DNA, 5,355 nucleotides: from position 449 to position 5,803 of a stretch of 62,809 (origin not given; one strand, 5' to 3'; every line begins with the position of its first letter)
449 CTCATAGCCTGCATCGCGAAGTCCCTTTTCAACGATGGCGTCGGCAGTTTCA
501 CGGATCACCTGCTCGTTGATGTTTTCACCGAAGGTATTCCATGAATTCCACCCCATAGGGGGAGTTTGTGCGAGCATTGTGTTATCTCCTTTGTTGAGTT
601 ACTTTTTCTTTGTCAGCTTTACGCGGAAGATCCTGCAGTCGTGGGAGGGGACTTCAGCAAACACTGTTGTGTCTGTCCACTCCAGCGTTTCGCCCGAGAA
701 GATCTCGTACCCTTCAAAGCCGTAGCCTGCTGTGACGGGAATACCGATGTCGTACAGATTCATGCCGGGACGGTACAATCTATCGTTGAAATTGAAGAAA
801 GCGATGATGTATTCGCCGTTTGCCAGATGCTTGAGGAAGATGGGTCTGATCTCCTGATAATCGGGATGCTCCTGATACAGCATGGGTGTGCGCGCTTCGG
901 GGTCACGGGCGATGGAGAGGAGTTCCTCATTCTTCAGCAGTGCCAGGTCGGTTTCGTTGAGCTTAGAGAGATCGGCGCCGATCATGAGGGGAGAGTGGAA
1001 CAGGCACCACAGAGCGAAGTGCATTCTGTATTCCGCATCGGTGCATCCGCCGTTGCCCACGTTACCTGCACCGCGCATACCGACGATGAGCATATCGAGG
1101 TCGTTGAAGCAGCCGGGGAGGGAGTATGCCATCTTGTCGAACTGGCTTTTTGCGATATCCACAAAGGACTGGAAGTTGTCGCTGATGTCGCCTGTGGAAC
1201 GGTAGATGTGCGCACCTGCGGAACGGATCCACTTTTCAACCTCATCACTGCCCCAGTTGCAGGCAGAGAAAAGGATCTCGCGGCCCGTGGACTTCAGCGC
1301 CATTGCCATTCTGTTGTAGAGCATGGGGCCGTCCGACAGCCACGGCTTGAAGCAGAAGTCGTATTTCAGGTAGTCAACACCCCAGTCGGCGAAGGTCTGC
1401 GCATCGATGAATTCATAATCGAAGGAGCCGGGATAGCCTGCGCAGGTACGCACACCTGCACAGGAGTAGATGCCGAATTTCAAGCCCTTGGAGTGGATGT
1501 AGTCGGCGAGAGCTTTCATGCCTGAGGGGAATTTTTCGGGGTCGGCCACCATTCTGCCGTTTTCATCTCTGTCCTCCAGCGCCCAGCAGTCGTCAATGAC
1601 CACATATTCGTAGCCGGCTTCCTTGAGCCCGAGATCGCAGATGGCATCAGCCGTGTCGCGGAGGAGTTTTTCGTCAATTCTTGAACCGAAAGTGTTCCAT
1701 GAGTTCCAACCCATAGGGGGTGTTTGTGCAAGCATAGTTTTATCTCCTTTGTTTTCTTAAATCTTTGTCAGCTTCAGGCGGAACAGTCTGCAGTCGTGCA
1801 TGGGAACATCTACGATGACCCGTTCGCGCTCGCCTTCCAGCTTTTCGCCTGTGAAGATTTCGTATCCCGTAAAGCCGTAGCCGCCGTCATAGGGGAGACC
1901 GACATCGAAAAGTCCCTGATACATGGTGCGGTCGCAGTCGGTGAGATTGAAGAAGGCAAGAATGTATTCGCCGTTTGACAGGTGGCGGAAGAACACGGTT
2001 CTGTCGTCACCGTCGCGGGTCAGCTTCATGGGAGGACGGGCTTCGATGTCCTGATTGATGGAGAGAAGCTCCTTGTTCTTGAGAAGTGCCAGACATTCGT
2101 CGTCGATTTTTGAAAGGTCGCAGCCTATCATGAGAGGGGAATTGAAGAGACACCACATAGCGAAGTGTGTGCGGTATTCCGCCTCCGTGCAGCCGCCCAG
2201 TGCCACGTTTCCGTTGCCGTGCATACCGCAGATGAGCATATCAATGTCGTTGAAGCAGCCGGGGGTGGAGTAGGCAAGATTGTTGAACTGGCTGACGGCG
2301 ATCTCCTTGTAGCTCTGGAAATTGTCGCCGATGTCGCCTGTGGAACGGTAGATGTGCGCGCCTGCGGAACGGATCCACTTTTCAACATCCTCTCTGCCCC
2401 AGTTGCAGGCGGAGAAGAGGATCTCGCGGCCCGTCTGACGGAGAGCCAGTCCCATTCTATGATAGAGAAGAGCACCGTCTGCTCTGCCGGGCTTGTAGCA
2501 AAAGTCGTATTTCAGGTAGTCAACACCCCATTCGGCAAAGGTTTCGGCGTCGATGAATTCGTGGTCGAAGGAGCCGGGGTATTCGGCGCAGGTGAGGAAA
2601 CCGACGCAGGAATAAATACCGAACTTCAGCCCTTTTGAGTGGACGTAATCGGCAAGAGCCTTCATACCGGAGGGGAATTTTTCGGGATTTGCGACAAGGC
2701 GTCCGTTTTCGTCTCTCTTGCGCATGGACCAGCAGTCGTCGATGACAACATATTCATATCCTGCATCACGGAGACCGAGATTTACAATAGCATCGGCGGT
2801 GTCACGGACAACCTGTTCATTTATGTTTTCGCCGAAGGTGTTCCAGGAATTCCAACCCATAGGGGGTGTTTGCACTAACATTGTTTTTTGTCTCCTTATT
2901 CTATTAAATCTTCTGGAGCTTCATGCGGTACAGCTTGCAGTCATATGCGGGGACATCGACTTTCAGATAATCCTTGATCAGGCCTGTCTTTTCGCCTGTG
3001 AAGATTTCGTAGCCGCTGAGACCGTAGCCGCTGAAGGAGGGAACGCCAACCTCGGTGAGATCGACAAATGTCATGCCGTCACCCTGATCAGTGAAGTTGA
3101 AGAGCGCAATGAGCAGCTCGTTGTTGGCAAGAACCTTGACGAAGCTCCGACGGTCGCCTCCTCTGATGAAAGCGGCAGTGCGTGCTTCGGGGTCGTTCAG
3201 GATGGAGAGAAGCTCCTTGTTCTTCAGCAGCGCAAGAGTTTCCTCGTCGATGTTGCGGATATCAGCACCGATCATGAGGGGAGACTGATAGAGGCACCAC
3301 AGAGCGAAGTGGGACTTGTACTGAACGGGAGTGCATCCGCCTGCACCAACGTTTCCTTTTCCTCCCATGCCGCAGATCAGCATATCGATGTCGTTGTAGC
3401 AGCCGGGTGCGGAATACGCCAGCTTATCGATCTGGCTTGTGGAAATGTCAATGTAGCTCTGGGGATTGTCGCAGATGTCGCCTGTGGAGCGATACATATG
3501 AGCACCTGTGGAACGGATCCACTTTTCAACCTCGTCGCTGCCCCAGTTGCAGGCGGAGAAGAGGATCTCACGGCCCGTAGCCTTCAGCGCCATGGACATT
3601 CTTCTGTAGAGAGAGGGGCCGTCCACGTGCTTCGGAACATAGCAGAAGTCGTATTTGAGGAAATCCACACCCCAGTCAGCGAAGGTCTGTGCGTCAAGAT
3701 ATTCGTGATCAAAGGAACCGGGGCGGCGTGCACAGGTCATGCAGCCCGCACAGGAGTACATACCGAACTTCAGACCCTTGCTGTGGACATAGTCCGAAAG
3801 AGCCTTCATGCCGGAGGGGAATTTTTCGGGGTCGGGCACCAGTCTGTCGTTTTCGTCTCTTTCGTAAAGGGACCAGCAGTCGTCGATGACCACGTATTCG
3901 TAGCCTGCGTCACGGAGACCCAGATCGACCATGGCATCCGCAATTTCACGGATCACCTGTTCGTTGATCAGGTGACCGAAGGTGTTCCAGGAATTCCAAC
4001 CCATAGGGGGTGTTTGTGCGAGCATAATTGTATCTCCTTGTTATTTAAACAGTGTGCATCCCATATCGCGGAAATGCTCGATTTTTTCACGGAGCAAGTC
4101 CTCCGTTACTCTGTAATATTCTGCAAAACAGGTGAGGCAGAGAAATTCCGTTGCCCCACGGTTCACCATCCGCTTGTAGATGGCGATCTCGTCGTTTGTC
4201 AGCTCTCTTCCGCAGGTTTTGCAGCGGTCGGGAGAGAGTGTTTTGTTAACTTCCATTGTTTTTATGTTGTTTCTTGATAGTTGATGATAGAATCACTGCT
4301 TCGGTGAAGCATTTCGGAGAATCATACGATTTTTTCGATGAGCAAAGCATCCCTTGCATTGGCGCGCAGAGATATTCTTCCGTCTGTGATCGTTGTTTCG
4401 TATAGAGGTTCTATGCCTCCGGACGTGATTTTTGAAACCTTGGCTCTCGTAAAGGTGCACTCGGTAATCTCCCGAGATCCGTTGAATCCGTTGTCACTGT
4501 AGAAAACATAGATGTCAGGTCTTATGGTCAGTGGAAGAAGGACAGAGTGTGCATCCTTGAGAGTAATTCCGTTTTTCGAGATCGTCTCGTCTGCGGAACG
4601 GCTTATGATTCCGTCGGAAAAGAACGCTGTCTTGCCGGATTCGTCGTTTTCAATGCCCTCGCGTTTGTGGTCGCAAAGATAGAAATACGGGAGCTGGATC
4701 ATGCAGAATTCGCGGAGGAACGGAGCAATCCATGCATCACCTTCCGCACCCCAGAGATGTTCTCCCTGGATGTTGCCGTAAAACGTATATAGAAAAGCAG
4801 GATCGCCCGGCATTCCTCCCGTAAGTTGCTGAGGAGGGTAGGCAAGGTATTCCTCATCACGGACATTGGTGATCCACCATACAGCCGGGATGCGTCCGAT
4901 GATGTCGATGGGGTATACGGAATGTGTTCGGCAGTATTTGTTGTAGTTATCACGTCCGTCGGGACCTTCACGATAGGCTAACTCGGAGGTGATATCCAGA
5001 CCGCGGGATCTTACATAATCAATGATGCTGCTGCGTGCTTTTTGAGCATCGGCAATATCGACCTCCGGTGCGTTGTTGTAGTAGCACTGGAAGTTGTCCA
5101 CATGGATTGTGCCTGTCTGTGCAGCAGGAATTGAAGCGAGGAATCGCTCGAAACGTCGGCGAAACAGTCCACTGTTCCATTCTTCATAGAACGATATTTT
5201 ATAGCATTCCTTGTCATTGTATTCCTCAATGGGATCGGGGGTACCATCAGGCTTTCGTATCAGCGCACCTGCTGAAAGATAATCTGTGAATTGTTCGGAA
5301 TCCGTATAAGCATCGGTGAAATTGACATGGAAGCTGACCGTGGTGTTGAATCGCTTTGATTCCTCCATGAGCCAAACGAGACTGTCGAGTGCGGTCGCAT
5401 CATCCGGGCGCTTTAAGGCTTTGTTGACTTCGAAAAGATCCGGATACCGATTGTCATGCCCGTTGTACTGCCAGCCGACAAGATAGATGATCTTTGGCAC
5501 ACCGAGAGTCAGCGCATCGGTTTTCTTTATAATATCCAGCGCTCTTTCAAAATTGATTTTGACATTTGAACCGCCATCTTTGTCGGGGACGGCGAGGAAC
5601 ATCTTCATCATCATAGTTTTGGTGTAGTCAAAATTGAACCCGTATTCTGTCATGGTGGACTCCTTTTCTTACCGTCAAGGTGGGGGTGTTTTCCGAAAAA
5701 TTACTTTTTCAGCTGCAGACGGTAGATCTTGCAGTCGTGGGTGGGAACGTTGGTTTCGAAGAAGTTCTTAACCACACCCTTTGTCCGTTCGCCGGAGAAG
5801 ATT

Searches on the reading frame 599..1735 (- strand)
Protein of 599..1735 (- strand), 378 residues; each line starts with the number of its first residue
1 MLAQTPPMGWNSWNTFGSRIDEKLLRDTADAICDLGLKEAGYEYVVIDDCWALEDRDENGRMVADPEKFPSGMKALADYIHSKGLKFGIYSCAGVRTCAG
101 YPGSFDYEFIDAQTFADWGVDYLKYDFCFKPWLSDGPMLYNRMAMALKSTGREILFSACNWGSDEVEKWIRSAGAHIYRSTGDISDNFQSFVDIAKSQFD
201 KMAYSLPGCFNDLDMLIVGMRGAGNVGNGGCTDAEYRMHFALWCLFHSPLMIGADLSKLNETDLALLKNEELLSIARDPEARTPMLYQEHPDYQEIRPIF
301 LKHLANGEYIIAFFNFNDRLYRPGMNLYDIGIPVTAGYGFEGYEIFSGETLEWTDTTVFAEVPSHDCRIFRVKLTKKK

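Call 103: search_protein_families(library=pfam, proteins=[window:599-1735:-], max_evalue=0.00001)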
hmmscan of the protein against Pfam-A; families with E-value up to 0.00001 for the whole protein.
window:599-1735:- (378 aa): 3 families
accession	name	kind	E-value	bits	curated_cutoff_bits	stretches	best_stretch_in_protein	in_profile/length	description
PF16499.11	Melibiase_2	-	5.8e-68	229.7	23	1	5-278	1-284/284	Alpha galactosidase A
PF02065.24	Melibiase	-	1.6e-07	31.1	27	1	6-90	41-123/347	Melibiase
PF17801.7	Melibiase_C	-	1.9e-06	28.3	22.9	1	299-372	6-71/71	Alpha galactosidase C-terminal beta sandwich domain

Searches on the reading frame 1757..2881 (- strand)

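Call 103: search_protein_families(library=pfam, proteins=[window:1757-2881:-], max_evalue=0.00001)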
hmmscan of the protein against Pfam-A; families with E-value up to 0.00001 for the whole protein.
window:1757-2881:- (374 aa): 3 families
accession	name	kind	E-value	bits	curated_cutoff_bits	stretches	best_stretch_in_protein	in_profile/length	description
PF16499.11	Melibiase_2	-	4.1e-70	236.7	23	1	5-278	1-284/284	Alpha galactosidase A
PF02065.24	Melibiase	-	8.6e-09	35.3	27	1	7-90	42-123/347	Melibiase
PF17801.7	Melibiase_C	-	2e-06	28.2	22.9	1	292-369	2-71/71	Alpha galactosidase C-terminal beta sandwich domain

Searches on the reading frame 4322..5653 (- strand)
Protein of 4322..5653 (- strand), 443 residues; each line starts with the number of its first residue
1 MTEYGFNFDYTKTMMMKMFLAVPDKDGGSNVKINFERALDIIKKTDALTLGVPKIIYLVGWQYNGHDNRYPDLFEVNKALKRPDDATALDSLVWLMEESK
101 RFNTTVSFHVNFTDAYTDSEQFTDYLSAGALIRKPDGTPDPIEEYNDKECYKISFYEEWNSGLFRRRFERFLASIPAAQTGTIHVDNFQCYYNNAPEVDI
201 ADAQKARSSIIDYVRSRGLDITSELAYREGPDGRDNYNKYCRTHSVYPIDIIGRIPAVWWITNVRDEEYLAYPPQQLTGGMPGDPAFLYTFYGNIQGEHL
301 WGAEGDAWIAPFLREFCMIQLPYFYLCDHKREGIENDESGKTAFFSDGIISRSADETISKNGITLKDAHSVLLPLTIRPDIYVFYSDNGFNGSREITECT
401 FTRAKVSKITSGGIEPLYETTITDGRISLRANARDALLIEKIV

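Call 103: search_protein_families(library=pfam, proteins=[window:4322-5653:-], max_evalue=0.00001)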
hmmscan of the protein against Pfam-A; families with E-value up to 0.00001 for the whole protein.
window:4322-5653:- (443 aa): 1 family
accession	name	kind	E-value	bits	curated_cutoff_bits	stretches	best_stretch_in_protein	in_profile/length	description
PF12905.13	Glyco_hydro_101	-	7.8e-12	45.6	25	1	28-226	33-202/272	Endo-alpha-N-acetylgalactosaminidase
